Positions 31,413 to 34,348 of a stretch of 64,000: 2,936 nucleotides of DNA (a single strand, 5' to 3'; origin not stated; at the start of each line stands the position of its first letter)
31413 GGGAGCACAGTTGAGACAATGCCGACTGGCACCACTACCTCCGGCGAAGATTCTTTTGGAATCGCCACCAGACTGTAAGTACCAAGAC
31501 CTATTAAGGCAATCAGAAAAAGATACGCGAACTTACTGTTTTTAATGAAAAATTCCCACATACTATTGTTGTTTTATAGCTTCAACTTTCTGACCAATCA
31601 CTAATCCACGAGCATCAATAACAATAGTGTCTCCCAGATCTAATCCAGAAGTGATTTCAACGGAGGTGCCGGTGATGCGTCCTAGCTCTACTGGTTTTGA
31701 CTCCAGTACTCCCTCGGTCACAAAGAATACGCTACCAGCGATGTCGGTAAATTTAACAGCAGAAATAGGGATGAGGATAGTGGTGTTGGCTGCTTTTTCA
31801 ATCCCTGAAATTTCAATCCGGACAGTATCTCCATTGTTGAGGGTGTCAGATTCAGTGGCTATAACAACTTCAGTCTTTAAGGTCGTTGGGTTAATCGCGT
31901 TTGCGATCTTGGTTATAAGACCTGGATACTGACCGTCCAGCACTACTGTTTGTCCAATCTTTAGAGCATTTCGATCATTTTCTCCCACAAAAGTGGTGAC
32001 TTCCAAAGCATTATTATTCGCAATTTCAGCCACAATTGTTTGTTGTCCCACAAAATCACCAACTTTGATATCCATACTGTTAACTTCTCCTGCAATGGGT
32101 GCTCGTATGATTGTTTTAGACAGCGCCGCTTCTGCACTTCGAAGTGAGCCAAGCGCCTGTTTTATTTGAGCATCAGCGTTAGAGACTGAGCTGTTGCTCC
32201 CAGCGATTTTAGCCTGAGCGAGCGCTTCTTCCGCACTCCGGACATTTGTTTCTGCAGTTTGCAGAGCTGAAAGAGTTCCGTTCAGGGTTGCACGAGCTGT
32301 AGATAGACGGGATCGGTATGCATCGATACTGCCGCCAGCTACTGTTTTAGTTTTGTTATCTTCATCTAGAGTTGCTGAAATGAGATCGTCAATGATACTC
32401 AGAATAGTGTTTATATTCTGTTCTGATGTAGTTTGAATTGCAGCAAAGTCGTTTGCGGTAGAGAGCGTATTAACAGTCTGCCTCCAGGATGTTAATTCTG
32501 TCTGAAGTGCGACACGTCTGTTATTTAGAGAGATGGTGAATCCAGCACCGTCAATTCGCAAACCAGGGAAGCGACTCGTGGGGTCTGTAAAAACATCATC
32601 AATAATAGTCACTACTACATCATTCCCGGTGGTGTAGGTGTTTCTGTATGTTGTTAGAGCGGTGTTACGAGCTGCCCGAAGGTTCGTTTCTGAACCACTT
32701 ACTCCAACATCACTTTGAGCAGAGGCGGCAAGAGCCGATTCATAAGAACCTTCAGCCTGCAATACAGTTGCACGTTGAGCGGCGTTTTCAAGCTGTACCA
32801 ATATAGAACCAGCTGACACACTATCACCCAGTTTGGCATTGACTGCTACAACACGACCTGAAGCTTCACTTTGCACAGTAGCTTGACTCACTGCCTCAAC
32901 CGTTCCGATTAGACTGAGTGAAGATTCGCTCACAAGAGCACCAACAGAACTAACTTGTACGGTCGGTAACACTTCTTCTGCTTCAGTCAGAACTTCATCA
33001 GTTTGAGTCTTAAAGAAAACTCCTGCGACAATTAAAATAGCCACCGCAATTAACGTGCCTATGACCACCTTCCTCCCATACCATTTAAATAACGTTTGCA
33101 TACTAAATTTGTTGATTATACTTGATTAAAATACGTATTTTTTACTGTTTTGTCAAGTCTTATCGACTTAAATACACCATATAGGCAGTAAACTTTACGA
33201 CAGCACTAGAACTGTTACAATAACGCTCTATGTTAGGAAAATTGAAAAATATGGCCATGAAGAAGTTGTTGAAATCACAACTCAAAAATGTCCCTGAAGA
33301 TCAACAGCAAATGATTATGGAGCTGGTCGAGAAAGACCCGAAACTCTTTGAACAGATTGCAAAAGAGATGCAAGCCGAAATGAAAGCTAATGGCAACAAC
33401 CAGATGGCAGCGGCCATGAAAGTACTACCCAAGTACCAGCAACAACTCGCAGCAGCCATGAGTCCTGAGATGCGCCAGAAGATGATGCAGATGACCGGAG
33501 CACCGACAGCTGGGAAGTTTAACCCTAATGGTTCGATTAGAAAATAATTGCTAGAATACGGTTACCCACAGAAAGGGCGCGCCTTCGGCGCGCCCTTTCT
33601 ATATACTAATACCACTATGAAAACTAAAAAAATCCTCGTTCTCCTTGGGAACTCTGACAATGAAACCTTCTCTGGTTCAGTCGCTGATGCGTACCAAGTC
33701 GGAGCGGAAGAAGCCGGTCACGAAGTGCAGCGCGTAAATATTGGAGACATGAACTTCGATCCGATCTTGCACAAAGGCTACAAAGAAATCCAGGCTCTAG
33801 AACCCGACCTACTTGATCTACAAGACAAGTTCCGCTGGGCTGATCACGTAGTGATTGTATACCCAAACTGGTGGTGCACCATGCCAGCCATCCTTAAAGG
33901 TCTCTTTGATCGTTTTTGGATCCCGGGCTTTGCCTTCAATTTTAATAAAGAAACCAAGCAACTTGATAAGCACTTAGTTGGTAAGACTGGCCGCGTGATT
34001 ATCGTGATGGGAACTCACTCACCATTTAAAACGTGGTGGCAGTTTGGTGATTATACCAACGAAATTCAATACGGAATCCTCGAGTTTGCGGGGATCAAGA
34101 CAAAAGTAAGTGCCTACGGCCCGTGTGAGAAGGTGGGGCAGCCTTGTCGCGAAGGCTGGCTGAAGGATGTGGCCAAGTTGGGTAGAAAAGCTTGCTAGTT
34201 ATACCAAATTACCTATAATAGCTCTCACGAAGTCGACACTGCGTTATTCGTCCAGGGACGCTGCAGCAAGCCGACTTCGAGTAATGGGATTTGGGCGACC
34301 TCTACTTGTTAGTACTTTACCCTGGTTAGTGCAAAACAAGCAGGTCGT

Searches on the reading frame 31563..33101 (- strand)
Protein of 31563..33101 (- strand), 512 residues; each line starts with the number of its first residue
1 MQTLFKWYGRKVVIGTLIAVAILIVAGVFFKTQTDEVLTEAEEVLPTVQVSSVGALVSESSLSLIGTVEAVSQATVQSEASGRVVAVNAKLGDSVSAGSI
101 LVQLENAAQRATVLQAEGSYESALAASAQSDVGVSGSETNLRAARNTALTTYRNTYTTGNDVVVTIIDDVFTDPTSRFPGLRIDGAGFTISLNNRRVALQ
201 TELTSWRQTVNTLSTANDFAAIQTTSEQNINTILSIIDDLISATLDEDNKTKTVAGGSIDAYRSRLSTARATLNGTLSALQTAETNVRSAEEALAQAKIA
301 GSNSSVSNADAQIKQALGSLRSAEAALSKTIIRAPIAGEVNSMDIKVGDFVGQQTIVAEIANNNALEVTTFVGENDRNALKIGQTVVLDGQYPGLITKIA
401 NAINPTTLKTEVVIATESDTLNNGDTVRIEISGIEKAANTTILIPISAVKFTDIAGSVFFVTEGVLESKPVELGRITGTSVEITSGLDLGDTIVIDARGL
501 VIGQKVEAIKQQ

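Call 84: search_protein_families(library=pfam, proteins=[window:31563-33101:-], max_evalue=0.001)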
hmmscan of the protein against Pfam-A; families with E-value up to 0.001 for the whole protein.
window:31563-33101:- (512 aa): 5 families
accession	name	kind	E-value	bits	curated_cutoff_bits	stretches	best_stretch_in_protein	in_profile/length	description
PF13437.12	HlyD_3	-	2.9e-16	60.5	22.2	1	332-422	2-98/106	HlyD family secretion protein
PF16576.10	HlyD_D23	-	2.6e-08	33.9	30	1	314-407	93-192/214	Barrel-sandwich domain of CusB or HlyD membrane-fusion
PF00364.28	Biotin_lipoyl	-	0.0001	22.5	22.1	0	73-104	42-73/73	Biotin-requiring enzyme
PF13533.13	Biotin_lipoyl_2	-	0.00023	21.4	29.8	0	75-105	2-32/32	Biotin-lipoyl like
PF12700.13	HlyD_2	-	0.00082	18.7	25.1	1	341-476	243-374/416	HlyD family secretion protein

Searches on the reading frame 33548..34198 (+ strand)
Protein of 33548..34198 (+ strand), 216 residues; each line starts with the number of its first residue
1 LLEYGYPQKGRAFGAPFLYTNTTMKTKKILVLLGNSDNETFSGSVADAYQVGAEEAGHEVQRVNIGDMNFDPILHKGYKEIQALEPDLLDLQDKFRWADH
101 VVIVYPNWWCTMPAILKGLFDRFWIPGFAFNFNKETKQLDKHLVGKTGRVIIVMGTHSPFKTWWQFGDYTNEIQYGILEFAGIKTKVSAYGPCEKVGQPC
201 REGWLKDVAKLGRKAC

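Call 84: search_protein_families(library=pfam, proteins=[window:33548-34198:+], max_evalue=0.001)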
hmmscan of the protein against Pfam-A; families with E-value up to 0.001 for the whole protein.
window:33548-34198:+ (216 aa): 2 families
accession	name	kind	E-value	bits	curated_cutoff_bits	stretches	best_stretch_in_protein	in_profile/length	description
PF02525.22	Flavodoxin_2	-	2.7e-31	109.2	27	1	27-184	1-168/198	Flavodoxin-like fold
PF03358.20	FMN_red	-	6.6e-15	55.4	24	1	28-152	2-113/152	NADPH-dependent FMN reductase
